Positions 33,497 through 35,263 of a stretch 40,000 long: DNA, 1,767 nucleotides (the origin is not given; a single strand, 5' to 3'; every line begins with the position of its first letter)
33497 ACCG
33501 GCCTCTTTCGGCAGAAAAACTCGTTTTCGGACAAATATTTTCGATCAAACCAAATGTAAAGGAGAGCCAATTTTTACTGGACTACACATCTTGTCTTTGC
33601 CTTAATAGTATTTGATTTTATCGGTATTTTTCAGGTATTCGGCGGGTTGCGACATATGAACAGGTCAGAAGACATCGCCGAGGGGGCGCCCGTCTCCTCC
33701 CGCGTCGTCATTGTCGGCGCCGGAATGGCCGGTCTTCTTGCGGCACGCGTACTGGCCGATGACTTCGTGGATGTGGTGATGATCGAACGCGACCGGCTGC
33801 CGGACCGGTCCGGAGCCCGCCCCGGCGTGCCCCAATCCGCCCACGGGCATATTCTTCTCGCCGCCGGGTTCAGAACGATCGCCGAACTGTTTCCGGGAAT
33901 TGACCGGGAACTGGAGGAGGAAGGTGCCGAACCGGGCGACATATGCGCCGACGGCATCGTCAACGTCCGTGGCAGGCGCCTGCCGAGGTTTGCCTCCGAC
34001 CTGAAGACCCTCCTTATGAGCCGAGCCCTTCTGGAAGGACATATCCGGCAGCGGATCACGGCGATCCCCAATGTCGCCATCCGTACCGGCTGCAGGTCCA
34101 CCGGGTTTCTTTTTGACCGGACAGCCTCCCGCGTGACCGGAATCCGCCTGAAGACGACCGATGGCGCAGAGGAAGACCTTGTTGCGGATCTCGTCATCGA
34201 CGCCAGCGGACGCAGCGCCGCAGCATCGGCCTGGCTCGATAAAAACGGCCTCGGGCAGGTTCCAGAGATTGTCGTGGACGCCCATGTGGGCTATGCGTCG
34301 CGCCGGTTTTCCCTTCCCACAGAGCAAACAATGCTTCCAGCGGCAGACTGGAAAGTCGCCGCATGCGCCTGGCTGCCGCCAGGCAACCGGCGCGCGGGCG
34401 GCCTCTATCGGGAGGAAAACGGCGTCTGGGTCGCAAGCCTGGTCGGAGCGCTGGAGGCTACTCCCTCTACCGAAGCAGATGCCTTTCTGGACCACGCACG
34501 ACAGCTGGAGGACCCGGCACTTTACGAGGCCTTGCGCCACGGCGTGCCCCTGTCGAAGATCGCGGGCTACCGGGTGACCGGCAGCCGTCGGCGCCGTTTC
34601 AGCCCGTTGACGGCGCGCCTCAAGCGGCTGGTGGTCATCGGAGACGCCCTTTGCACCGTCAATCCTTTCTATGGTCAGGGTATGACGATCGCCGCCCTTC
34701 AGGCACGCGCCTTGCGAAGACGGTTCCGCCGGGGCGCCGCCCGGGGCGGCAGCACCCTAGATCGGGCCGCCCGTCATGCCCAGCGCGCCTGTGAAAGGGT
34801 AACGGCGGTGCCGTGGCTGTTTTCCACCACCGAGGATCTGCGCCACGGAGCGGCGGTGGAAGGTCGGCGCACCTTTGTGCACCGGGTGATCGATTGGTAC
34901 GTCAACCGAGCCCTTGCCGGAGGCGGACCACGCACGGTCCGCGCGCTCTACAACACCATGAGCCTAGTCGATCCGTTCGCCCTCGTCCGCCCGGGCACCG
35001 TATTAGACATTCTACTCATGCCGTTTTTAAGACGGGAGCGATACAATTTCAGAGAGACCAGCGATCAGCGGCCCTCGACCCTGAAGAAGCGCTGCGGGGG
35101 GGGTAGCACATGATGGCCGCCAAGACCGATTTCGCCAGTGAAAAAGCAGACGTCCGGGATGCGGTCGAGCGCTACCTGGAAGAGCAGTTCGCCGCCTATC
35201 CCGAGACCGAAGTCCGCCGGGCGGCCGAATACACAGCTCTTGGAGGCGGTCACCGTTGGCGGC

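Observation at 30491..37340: A cyclase-less isoprenoid cluster: polyprenyl synthase coupled to a flavin monooxygenase, with a P450, an MMPL exporter and a secreted lipocalin-like protein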

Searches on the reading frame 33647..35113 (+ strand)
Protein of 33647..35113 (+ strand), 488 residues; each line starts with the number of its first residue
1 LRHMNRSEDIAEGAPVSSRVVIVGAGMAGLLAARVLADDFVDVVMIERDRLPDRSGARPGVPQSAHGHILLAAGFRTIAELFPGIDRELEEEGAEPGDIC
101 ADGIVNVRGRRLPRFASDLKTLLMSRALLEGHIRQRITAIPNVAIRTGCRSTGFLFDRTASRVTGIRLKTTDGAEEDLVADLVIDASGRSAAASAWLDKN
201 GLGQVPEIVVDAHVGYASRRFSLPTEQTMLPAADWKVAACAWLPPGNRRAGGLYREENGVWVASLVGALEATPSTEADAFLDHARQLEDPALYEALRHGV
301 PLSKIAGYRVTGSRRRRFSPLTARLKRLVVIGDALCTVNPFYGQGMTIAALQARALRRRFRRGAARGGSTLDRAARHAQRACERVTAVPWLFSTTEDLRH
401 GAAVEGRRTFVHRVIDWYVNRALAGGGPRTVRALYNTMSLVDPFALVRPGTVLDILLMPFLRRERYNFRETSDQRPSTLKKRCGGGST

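Call 3: search_protein_families(library=pfam, proteins=[window:33647-35113:+])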
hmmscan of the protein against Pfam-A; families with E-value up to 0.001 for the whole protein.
window:33647-35113:+ (488 aa): 6 families
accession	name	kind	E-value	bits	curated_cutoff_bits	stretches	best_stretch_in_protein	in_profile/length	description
PF01494.25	FAD_binding_3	-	2.2e-09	37.4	22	1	19-360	3-318/349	FAD binding domain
PF01266.30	DAO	-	2.3e-09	37.7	27.9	1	19-121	1-108/353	FAD dependent oxidoreductase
PF04820.20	Trp_halogenase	-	9.5e-07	28.4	21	0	19-52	1-38/458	Tryptophan halogenase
PF07992.20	Pyr_redox_2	-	9.9e-06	25.6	26.1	1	19-50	2-31/291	Pyridine nucleotide-disulphide oxidoreductase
PF13450.12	NAD_binding_8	-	0.00036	21.2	21.9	1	22-49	1-28/68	NAD(P)-binding Rossmann-like domain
PF01946.23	Thi4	-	0.00045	20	26.2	0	17-49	17-50/235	Thi4 family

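Call 4: search_protein_families(library=ncbifam, proteins=[window:33647-35113:+])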
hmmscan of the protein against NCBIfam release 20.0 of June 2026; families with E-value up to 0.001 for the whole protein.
window:33647-35113:+ (488 aa): 28 families (the best 25 are shown)
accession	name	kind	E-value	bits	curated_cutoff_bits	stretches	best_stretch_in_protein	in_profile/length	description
TIGR02032.1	GG-red-SF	subfamily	1.2e-10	41.6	158.8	1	20-353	3-290/297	geranylgeranyl reductase family protein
NF004829.0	PRK06183.1-3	subfamily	1e-08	34.4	390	0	18-50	9-41/520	bifunctional 3-(3-hydroxy-phenyl)propionate/3-hydroxycinnamic acid hydroxylase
NF049967.1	QhpG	equivalog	3.1e-08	33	240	1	20-195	1-146/423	flavin-dependent monooxygenase QhpG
NF041080.1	DGGGPL_reductase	equivalog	4.5e-08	32.4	580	0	325-358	276-309/447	digeranylgeranylglycerophospholipid reductase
NF006091.0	PRK08243.1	subfamily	2.7e-07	29.7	351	1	18-50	3-35/393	4-hydroxybenzoate 3-monooxygenase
NF004834.1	PRK06185.1-3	subfamily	3.6e-07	29.3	500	0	133-192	115-171/420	FAD-dependent oxidoreductase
TIGR01988.1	Ubi-OHases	subfamily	4.2e-07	29.1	224.65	0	20-53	2-36/387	ubiquinone biosynthesis hydroxylase, UbiH/UbiF/VisC/COQ6 family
NF004831.0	PRK06183.1-5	equivalog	5.8e-07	28.3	546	0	18-49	9-40/568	bifunctional 3-(3-hydroxy-phenyl)propionate/3-hydroxycinnamic acid hydroxylase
NF053548.1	violacein_VioC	equivalog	6.6e-07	28.8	760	0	19-192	3-170/429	NADP-dependent violacein biosynthesis oxygenase VioC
NF004833.1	PRK06185.1-1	subfamily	9.6e-06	24.6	488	0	141-193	119-168/403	FAD-dependent oxidoreductase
NF006461.0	PRK08850.1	equivalog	1.2e-05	24.1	633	0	274-360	231-316/405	FAD-dependent 2-octaprenylphenol hydroxylase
NF005566.0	PRK07236.1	subfamily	1.9e-05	23.7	333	0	325-371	304-350/386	hypothetical protein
NF041385.1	Dggglyphlred_Halo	equivalog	2.5e-05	23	700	0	19-49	6-36/405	digeranylgeranylglycerophospholipid reductase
TIGR01318.1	gltD_gamma_fam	subfamily_domain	7.3e-05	21.5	482.95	0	8-48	132-172/467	glutamate synthase, small subunit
TIGR00292.1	TIGR00292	equivalog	9.6e-05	21.7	148.3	1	16-49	20-53/254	sulfide-dependent adenosine diphosphate thiazole synthase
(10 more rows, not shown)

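Call 8: find_homologous_proteins(query=window:33659-35113:+)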
Query window:33659-35113:+ (484 aa): 2264 proteins with E <= 0.001 among 8000 candidates; the best 120 are listed.
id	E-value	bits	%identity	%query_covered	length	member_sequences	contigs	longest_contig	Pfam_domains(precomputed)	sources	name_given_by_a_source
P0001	0.0e+0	1074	100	100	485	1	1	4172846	PF01266.31,PF07992.21,PF04820.21,PF01494.26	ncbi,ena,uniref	ncbi:FAD-dependent monooxygenase [uncultured Roseibium sp.]|uniref:FAD-dependent oxidoreductase n=1 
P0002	9.4e-274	927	86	100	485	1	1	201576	PF01266.31,PF01494.26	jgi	jgi:2-polyprenyl-6-methoxyphenol hydroxylase-like FAD-dependent oxidoreductase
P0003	2.6e-268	909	84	100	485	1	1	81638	PF01266.31,PF07992.21,PF04820.21,PF01494.26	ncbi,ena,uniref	ncbi:FAD-dependent monooxygenase [uncultured Roseibium sp.]|uniref:NAD(P)/FAD-dependent oxidoreducta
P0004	2.0e-167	576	57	98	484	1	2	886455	PF01266.31,PF00890.31,PF07992.21,PF01494.26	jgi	-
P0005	3.1e-152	526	55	93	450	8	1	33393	-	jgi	-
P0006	2.7e-101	358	44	90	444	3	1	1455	PF01266.31,PF04820.21,PF01494.26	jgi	jgi:flavin-dependent dehydrogenase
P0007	7.3e-94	333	44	91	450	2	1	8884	PF01266.31,PF01494.26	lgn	-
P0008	4.9e-86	308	41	93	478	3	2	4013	PF01266.31,PF04820.21,PF01494.26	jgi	jgi:2-polyprenyl-6-methoxyphenol hydroxylase-like FAD-dependent oxidoreductase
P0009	6.9e-86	307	41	91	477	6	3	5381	PF01266.31,PF04820.21,PF01494.26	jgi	jgi:2-polyprenyl-6-methoxyphenol hydroxylase-like FAD-dependent oxidoreductase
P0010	8.4e-86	307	39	91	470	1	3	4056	PF01266.31,PF01494.26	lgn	-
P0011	2.2e-84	302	40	89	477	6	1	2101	PF04820.21,PF01494.26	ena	-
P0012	2.6e-83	299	41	91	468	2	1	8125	PF01266.31,PF04820.21,PF01494.26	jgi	jgi:2-polyprenyl-6-methoxyphenol hydroxylase-like FAD-dependent oxidoreductase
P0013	2.9e-83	299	41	90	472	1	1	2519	PF01266.31,PF04820.21,PF01494.26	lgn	-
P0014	4.3e-83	298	38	90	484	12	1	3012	PF01266.31,PF00890.31,PF04820.21,PF01494.26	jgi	jgi:2-polyprenyl-6-methoxyphenol hydroxylase-like FAD-dependent oxidoreductase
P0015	4.8e-83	298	40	91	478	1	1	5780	PF01266.31,PF04820.21,PF01494.26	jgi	jgi:2-polyprenyl-6-methoxyphenol hydroxylase-like FAD-dependent oxidoreductase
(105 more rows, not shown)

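Call 10: find_encoding_contigs(protein=P0002, flank=10000, max_places=3)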
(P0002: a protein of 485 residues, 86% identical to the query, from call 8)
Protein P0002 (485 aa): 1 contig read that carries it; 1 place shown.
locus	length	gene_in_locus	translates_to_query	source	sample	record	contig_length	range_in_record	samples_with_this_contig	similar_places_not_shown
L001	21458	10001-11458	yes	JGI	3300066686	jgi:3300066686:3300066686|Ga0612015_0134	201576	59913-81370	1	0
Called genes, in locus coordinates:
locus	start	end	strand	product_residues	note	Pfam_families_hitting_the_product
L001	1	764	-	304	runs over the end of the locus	PF18029:Glyoxalase_6 (faint), PF00903:Glyoxalase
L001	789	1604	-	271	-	PF03096:Ndr, PF00561:Abhydrolase_1, PF00975:Thioesterase (faint), PF12146:Hydrolase_4, PF12697:Abhydrolase_6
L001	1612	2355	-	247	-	PF00106:adh_short, PF08659:KR, PF13561:adh_short_C2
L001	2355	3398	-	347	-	PF00355:Rieske, PF19112:VanA_C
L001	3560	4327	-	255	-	PF00528:BPD_transp_1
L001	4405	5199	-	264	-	PF09084:NMT1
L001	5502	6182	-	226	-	PF00005:ABC_tran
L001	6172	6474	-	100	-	PF20552:HTH_62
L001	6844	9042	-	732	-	PF03176:MMPL, PF02460:Patched, PF12349:Sterol-sensing (weak), PF03176:MMPL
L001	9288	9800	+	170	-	-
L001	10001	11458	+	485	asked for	PF01266:DAO (weak), PF01494:FAD_binding_3 (weak)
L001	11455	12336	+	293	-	PF00348:polyprenyl_synt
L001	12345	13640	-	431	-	PF00067:p450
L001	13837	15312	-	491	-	PF00528:BPD_transp_1, PF00890:FAD_binding_2 (faint), PF01266:DAO (faint), PF03486:HI0933_like (faint), PF07992:Pyr_redox_2 (faint), PF12831:FAD_oxidored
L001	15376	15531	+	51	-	-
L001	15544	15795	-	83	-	-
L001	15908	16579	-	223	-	PF00005:ABC_tran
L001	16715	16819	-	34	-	-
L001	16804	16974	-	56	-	-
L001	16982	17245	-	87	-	-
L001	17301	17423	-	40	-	-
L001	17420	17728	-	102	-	PF13379:NMT1_2 (weak), PF09084:NMT1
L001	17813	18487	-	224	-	PF00392:GntR, PF07729:FCD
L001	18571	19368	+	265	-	PF08501:Shikimate_dh_N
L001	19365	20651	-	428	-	PF01425:Amidase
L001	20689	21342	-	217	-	PF11010:DUF2848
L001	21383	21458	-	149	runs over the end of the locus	PF06808:DctM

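Call 11: find_encoding_contigs(protein=P0004, flank=10000, max_places=3)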
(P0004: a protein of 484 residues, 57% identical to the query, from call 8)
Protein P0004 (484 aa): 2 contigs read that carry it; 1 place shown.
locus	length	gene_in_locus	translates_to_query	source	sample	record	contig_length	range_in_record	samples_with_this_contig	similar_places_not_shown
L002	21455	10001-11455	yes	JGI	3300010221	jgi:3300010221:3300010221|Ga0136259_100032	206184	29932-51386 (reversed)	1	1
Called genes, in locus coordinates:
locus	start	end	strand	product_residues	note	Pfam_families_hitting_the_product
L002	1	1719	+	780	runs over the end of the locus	PF13506:Glyco_transf_21, PF00535:Glycos_transf_2, PF13641:Glyco_tranf_2_3, PF13632:Glyco_trans_2_3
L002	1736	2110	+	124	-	-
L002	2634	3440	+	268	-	PF00520:Ion_trans, PF08016:PKD_channel (faint)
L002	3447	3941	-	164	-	PF12802:MarR_2, PF01047:MarR (weak)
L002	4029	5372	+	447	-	PF25917:BSH_RND, PF25973:BSH_CzcB, PF25876:HH_MFP_RND (weak), PF25944:Beta-barrel_RND (weak), PF25954:Beta-barrel_RND_2, PF25990:Beta-barrel_YknX (weak)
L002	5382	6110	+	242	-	PF00005:ABC_tran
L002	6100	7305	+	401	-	PF12704:MacB_PCD, PF02687:FtsX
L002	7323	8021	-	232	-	-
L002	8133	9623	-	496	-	PF00353:HemolysinCabind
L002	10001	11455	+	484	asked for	PF07992:Pyr_redox_2 (faint), PF00890:FAD_binding_2 (faint), PF01266:DAO (faint), PF01494:FAD_binding_3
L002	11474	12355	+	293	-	PF00348:polyprenyl_synt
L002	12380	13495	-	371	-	PF06559:DCD_N, PF22769:DCD, PF22569:DCD_C, PF22769:DCD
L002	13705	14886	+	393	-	PF01053:Cys_Met_Meta_PP, PF00155:Aminotran_1_2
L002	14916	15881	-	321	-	PF01047:MarR, PF09339:HTH_IclR (faint), PF12802:MarR_2, PF13463:HTH_27 (weak), PF00583:Acetyltransf_1, PF13673:Acetyltransf_10, PF13508:Acetyltransf_7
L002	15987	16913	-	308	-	PF03567:Sulfotransfer_2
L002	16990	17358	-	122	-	-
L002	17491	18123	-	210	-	PF01066:CDP-OH_P_transf (faint)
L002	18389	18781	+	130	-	PF04379:DUF525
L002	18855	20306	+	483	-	PF02386:TrkH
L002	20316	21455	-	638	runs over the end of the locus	PF00092:VWA, PF13519:VWA_2, PF13768:VWA_3, PF13620:CarboxypepD_reg (faint), PF14344:DUF4397 (faint)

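Call 12: find_encoding_contigs(protein=P0005, flank=10000, max_places=3)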
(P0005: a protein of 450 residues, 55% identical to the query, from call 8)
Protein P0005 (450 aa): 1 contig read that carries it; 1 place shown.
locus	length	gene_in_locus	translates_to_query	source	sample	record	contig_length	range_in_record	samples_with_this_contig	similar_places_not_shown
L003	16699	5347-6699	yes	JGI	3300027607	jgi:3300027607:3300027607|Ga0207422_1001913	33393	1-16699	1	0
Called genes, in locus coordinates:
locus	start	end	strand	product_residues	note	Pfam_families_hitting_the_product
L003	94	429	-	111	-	PF01740:STAS, PF13466:STAS_2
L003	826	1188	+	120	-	PF12680:SnoaL_2 (weak)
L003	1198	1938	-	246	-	PF00561:Abhydrolase_1, PF12697:Abhydrolase_6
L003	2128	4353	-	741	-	PF03176:MMPL, PF02460:Patched, PF12349:Sterol-sensing (weak), PF03176:MMPL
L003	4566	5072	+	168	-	-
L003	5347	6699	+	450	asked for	-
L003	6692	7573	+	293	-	PF00348:polyprenyl_synt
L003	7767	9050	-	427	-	PF00067:p450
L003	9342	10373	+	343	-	PF00356:LacI, PF00532:Peripla_BP_1, PF13407:Peripla_BP_4, PF13458:Peripla_BP_6 (weak), PF13377:Peripla_BP_3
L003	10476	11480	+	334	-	PF03480:DctP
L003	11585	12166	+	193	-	PF04290:DctQ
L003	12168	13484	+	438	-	PF06808:DctM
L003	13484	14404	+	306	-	PF00389:2-Hacid_dh, PF02826:2-Hacid_dh_C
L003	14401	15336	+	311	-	PF00294:PfkB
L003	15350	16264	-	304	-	PF12833:HTH_18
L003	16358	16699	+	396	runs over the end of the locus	PF02668:TauD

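Call 14: search_solved_structures(query=window:33659-35113:+, max_evalue=1)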
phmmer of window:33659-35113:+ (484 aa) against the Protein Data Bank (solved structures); distinct sequences matched with E-value up to 1: 114 (the best 60 are shown).
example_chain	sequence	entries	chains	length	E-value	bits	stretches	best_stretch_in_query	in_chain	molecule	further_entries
8t3p_A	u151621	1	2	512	6.6e-53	183.5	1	15-396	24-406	MonCI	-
24ci_A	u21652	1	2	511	7.7e-53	183.3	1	15-396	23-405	MonCI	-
9udb_A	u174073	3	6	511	8e-53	183.2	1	15-396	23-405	MonCI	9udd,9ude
23zv_A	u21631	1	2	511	1e-52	182.8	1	15-396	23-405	MonCI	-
24bg_A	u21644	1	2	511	1.1e-52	182.8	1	15-396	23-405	MonCI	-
23zr_A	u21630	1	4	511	3.2e-52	181.2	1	15-396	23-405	MonCI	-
8up4_A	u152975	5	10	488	1.1e-39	139.9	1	15-396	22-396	Flavin-dependent monooxygenase Lsd18 | Putative epoxidase LasC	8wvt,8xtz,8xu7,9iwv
8wvb_A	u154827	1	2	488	1.9e-39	139.1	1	15-396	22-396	Putative epoxidase LasC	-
8wvf_A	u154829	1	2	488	3.4e-39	138.3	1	15-396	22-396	Putative epoxidase LasC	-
5x6p_A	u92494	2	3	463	0.00037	22.8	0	14-54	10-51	Kynurenine 3-monooxygenase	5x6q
5y66_A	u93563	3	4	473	0.0004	22.7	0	14-54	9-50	Kynurenine 3-monooxygenase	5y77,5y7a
5fn0_A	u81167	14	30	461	0.0004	22.7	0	14-54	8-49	KYNURENINE 3-MONOOXYGENASE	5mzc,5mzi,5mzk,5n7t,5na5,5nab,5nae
6fox_A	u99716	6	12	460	0.00041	22.6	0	14-54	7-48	Kynurenine 3-monooxygenase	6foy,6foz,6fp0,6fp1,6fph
8gu0_A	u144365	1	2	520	0.00045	22.5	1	11-49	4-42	Non-heme halogenase radH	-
2vou_A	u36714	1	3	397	0.0025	20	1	10-75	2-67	2,6-DIHYDROXYPYRIDINE HYDROXYLASE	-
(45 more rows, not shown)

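Call 24: find_related_loci(query=A2, collection=genome_contigs, flank=10000)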
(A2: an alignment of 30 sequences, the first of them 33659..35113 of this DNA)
Query A2 (484 aa) in genome_contigs; peptide patterns used: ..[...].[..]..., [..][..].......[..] (x = any residue, [..] = any of these).
600 stretches matched a pattern (row limit reached: there are more); 588 encode a relative of the query (tblastn E <= 1e-3); the best 80 are kept; 80 distinct loci.
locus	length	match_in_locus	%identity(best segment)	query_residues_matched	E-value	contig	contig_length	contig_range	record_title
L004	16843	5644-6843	39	17-419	2e-85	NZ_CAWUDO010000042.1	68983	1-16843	Nostoc sp. CCY 9925 isolate Nostoc CCY 9925 NODE_42_length_68983_cov_117.466704, whole genome shotgun sequence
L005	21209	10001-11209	37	13-419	9e-82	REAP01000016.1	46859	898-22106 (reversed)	MAG: Oscillatoriales cyanobacterium isolate PH2015_01U_44_212 PH2015_01U_scaffold_47, whole genome shotgun sequence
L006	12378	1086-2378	40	17-452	1e-81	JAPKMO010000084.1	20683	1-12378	MAG: Anaerolineae bacterium isolate AMX57 NODE_84_length_20683_cov_1.735174:GC=0.642, whole genome shotgun sequence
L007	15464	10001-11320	35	13-452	1e-80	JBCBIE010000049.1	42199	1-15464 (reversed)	MAG: Cyanobacteria bacterium J06621_8 NODE_287_length_42199_cov_43.285260, whole genome shotgun sequence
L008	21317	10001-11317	37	17-452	2e-78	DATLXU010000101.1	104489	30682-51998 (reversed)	MAG TPA_asm: Blastocatellia bacterium isolate SMAG_U13254 k141_173103, whole genome shotgun sequence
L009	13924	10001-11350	39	12-452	3e-78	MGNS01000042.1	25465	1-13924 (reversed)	MAG: Chloroflexi bacterium RBG_16_57_11 RBG_16_scaffold_1605, whole genome shotgun sequence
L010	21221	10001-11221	37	13-420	2e-77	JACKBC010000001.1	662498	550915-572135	MAG: Caldilineaceae bacterium isolate HK-STAS-CHLO-11 HK-STAS-CHLO-11_1, whole genome shotgun sequence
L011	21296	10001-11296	38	13-449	1e-76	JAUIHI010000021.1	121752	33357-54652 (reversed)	MAG: Anaerolineae bacterium isolate Co_bin.203 NODE_1548_length_121752_cov_4.541879, whole genome shotgun sequence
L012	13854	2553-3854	36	11-439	6e-76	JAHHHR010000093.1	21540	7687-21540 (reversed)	MAG: Nostoc desertorum CM1-VF14 scaffold_529_c1, whole genome shotgun sequence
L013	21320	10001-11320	32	15-461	2e-75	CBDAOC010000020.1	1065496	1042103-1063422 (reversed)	MAG: Nitrososphaerales archaeon isolate e30e03c6-d171-4630-a17b-0e0776d16b44 genome assembly, contig: contig_20, whole g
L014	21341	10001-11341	36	13-461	2e-75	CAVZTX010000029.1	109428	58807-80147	MAG: uncultured Chloroflexia bacterium isolate MFD09603.bin.3.290 genome assembly, contig: contig_49730, whole genome sh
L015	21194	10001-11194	39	17-412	3e-75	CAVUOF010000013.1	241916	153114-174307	MAG: uncultured Acidobacteriota bacterium isolate MFD03975.bin.2.194 genome assembly, contig: contig_168287, whole genom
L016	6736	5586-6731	38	14-404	5e-75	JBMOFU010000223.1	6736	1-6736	MAG: Phototrophicaceae bacterium isolate Deming_bin.258 contig37794, whole genome shotgun sequence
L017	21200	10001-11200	36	6-417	8e-75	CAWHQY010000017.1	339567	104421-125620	MAG: uncultured Alphaproteobacteria bacterium isolate MFD06526.bin.2.119 genome assembly, contig: contig_1563, whole gen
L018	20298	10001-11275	39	6-439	2e-74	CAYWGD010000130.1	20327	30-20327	MAG TPA_asm: uncultured Enterobacteriaceae bacterium isolate binchicken_co286_100 genome assembly, contig: NODE_3234_len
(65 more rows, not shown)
